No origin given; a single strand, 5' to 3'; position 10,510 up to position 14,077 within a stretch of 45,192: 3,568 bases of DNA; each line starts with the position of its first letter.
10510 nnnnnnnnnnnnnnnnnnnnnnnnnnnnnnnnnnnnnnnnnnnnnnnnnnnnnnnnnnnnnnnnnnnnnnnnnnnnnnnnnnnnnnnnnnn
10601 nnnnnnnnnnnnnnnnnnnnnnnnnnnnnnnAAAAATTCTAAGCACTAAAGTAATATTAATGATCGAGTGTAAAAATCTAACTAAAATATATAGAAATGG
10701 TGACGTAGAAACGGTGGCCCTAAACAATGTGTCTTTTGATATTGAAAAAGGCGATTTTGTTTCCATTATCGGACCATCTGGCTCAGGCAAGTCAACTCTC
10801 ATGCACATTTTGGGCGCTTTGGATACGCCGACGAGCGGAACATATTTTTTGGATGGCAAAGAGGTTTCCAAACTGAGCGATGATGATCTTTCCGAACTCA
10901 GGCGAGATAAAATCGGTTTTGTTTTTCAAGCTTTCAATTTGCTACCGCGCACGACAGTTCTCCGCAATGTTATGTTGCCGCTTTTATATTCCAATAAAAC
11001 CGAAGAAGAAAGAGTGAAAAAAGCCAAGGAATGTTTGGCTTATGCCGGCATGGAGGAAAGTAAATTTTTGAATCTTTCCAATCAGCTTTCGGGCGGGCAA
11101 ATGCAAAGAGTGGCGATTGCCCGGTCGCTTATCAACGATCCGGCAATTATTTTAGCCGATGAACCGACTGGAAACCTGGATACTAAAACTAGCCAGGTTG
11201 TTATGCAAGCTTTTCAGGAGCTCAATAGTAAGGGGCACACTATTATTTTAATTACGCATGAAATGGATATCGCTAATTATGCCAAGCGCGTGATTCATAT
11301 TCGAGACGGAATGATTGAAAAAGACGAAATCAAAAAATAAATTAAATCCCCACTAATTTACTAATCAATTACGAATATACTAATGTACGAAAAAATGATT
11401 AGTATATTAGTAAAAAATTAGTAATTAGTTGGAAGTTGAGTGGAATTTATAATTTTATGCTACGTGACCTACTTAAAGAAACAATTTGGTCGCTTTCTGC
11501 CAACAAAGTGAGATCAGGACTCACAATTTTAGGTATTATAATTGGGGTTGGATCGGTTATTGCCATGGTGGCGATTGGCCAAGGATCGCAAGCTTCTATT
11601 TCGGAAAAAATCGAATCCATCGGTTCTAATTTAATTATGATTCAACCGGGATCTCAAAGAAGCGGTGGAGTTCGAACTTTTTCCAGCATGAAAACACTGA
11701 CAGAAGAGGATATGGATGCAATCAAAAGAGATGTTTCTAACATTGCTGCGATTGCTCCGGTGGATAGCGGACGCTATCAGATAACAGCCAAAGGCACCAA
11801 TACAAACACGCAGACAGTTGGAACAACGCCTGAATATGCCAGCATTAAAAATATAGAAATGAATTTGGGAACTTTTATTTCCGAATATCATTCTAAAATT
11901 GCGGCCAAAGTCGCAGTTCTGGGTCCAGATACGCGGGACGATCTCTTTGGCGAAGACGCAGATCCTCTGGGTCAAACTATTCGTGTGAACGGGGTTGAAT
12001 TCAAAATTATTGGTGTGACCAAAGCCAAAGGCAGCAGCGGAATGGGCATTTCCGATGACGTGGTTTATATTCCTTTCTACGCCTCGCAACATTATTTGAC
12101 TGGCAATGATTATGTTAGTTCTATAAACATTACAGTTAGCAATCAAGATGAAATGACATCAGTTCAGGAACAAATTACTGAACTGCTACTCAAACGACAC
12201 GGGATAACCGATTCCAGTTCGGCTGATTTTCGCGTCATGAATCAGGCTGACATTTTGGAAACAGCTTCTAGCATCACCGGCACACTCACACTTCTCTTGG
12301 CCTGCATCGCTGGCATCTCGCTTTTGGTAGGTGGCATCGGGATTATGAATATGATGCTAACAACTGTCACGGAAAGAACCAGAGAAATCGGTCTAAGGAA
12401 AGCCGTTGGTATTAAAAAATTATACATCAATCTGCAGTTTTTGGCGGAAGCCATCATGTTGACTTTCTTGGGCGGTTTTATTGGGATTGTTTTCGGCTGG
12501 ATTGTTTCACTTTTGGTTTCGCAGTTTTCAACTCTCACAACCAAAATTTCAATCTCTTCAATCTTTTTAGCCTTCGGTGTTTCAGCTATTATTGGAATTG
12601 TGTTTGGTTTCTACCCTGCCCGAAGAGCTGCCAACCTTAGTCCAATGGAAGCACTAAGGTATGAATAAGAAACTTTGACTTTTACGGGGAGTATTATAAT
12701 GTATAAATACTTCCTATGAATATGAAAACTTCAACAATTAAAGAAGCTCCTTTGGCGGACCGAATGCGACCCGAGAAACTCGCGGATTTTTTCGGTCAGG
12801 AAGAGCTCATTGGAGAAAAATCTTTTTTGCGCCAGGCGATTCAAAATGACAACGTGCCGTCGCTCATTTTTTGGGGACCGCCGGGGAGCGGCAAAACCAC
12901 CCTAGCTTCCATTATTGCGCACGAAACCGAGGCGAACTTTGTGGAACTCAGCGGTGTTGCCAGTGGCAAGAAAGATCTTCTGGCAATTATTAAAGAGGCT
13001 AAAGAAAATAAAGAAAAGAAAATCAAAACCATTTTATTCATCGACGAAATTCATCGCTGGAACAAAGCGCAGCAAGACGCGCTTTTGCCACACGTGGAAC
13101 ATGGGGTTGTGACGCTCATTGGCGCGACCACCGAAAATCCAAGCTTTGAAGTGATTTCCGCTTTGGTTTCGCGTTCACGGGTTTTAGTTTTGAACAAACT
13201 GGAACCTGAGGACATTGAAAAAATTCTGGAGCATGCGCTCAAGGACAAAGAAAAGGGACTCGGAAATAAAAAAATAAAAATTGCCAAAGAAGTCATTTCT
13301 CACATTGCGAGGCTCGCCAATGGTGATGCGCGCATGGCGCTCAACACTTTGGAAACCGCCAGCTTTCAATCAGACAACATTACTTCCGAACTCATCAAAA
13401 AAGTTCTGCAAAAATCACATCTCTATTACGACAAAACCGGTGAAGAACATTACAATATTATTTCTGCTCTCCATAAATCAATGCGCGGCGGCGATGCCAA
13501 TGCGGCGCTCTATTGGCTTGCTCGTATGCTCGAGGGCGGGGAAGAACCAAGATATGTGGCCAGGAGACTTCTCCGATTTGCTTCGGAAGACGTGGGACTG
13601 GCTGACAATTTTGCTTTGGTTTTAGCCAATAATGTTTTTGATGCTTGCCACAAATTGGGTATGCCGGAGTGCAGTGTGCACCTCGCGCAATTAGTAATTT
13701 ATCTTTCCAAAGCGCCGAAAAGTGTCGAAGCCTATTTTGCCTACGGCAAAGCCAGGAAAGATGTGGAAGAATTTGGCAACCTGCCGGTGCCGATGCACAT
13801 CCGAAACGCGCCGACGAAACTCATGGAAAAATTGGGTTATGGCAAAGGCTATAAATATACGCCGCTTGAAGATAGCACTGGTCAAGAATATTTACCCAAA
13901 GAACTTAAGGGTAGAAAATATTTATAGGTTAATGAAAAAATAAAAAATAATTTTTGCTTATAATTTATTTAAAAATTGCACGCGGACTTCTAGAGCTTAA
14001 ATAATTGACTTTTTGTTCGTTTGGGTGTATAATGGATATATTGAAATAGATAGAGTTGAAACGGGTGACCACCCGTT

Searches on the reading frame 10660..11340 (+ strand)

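Call 10: search_protein_families(library=pfam, proteins=[window:10660-11340:+], max_evalue=0.001)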
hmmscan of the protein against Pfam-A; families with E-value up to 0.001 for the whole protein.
window:10660-11340:+ (226 aa): 5 families
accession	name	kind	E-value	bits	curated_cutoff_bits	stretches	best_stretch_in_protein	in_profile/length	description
PF00005.33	ABC_tran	-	1.1e-34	120.4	25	1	21-170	1-136/137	ABC transporter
PF02463.25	SMC_N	-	9.3e-07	28.9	40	0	62-215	111-212/220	RecF/RecN/SMC N terminal domain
PF13304.12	AAA_21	-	8.9e-06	26.4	27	0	34-78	2-49/304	AAA domain, putative AbiEii toxin, Type IV TA system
PF13555.12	AAA_29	-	7.8e-05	22.8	27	1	23-49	14-40/61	P-loop containing region of AAA domain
PF25199.1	nSTAND_NTPase5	-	0.00088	19.6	34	0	29-84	39-97/145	Novel STAND NTPase 5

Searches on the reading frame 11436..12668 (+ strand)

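Call 10: search_protein_families(library=pfam, proteins=[window:11436-12668:+], max_evalue=0.001)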
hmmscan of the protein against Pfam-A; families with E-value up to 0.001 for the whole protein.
window:11436-12668:+ (410 aa): 2 families
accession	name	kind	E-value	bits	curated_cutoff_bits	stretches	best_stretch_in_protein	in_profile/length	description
PF12704.14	MacB_PCD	-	4.1e-50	171.4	27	1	27-249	1-206/207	MacB-like periplasmic core domain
PF02687.27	FtsX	-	1.6e-19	70.5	25.5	1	290-403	2-120/120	FtsX-like permease C-terminal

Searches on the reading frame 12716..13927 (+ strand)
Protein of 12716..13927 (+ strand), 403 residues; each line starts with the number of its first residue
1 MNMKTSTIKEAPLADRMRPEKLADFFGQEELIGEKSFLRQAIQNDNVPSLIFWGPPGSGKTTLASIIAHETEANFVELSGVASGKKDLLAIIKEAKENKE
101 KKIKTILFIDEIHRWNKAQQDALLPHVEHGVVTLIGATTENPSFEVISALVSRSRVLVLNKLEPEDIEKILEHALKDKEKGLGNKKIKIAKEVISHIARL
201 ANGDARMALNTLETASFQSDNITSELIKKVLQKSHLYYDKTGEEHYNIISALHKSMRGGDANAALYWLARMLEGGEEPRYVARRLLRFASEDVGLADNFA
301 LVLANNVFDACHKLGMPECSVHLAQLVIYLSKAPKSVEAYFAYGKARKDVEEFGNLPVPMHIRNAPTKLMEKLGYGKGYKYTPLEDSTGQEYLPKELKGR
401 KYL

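Call 10: search_protein_families(library=pfam, proteins=[window:12716-13927:+], max_evalue=0.001)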
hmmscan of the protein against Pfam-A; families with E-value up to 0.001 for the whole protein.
window:12716-13927:+ (403 aa): 16 families
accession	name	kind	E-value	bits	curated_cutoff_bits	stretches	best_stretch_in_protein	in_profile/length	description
PF12002.13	MgsA_C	-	2.5e-55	187.3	27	1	258-402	1-147/167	MgsA AAA+ ATPase C terminal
PF16193.11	AAA_assoc_2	-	3.6e-27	94.9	34.3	1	184-257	2-81/81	AAA C-terminal domain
PF00004.35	AAA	-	1.1e-18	68.4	21.2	1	50-155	1-122/131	ATPase family associated with various cellular activities (AAA)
PF05496.18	RuvB_N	-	1.7e-18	67.3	27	1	17-135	1-116/159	Holliday junction DNA helicase RuvB P-loop domain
PF07728.20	AAA_5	-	9.6e-07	29.3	22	1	50-140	2-103/139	AAA domain (dynein-related subfamily)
PF13173.12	AAA_14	-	1.4e-05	25.6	27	1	50-155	5-116/129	AAA domain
PF00158.32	Sigma54_activat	-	3.8e-05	23.9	20.2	0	95-149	81-140/168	Sigma-54 interaction domain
PF21960.2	RCF1-5-like_lid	-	4.3e-05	23.8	27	1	186-216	11-42/43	RCF1/5-like, AAA+ ATPase lid domain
PF01078.27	Mg_chelatase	-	5.7e-05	23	20.3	0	49-82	24-61/207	Magnesium chelatase, subunit ChlI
PF20720.3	nSTAND3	-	9.6e-05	22.6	27.2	1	50-112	20-74/155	Novel STAND NTPase 3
PF13191.12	AAA_16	-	0.00013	22.9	32.6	0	26-72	3-50/167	AAA ATPase domain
PF25361.1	AAA_lid_RFC1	-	0.00014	21.6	34.9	1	186-228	16-58/59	RFC1-like, AAA+ ATPase lid domain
PF22703.2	Cdc6_lid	-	0.00023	21.4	27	0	189-225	17-56/68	Cdc6 AAA+ ATPase-type lid domain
PF13238.12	AAA_18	-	0.00035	21.5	29.4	1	53-127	4-69/128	AAA domain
PF24883.2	NPHP3_N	-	0.00061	20.5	24.8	0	40-74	14-49/164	Nephrocystin 3, N-terminal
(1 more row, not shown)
